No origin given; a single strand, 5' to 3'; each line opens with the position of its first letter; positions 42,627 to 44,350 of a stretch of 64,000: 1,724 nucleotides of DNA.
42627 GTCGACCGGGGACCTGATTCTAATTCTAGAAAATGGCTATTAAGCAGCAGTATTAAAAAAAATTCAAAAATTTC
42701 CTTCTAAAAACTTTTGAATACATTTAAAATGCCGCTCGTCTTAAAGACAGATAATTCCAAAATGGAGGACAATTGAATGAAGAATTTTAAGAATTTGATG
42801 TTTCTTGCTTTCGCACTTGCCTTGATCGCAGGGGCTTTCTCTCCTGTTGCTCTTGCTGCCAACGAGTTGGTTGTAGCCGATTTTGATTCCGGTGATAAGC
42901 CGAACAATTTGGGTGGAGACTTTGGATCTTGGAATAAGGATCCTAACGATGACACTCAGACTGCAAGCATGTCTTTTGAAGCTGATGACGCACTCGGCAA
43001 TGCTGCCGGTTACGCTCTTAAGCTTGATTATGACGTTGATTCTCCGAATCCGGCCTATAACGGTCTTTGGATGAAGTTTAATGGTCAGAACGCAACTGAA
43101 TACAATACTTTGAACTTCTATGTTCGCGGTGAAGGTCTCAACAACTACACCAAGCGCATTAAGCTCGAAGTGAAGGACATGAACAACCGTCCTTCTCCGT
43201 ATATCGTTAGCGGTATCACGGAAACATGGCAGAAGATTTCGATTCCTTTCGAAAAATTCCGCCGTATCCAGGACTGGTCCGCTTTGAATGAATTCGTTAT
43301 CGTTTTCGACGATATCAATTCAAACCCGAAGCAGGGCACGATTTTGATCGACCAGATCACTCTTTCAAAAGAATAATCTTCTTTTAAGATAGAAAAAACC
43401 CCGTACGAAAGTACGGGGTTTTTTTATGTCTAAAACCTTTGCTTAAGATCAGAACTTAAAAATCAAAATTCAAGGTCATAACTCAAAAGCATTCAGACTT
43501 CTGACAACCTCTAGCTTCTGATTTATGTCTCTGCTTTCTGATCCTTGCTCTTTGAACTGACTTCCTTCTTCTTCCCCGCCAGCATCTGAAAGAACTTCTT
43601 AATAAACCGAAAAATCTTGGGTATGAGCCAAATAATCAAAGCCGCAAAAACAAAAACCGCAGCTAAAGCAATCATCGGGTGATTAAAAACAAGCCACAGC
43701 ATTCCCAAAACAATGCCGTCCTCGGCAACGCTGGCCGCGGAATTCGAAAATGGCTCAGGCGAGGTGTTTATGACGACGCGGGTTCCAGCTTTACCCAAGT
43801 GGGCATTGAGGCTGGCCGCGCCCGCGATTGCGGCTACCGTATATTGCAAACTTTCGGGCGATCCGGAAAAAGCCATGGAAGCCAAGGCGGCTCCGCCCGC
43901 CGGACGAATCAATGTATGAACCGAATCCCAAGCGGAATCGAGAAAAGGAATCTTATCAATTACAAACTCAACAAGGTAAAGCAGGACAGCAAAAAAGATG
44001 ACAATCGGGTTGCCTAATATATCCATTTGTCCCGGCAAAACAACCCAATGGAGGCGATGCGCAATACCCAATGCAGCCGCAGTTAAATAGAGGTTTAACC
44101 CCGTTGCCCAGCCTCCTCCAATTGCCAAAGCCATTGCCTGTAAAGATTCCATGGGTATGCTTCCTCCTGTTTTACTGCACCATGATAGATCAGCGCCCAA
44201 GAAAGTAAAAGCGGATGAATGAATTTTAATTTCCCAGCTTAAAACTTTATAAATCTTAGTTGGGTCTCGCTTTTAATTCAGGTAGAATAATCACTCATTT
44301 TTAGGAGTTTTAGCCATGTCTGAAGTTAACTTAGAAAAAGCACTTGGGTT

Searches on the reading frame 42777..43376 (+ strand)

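Call 29: search_protein_families(library=pfam, proteins=[window:42777-43376:+], max_evalue=0.001)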
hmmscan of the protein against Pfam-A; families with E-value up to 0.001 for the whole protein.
window:42777-43376:+ (199 aa): 3 families
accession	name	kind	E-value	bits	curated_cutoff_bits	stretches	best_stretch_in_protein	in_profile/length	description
PF03425.19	CBM_11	-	7.7e-06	26.5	27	1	23-167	6-141/182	Carbohydrate binding domain (family 11)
PF00629.30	MAM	-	0.00014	22.2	26.4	1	51-198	20-154/158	MAM domain, meprin/A5/mu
PF18329.7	SGBP_B_XBD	-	0.00024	21.7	26.4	1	48-167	50-145/186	Surface glycan-binding protein B xyloglucan binding domain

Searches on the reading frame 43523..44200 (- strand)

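Call 29: search_protein_families(library=pfam, proteins=[window:43523-44200:-], max_evalue=0.001)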
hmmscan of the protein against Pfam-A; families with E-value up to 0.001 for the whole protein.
window:43523-44200:- (225 aa): 1 family
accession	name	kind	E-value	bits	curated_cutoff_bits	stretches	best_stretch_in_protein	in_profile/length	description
PF13548.11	DUF4126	-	1.1e-47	162.5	27.5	1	24-194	2-174/175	Domain of unknown function (DUF4126)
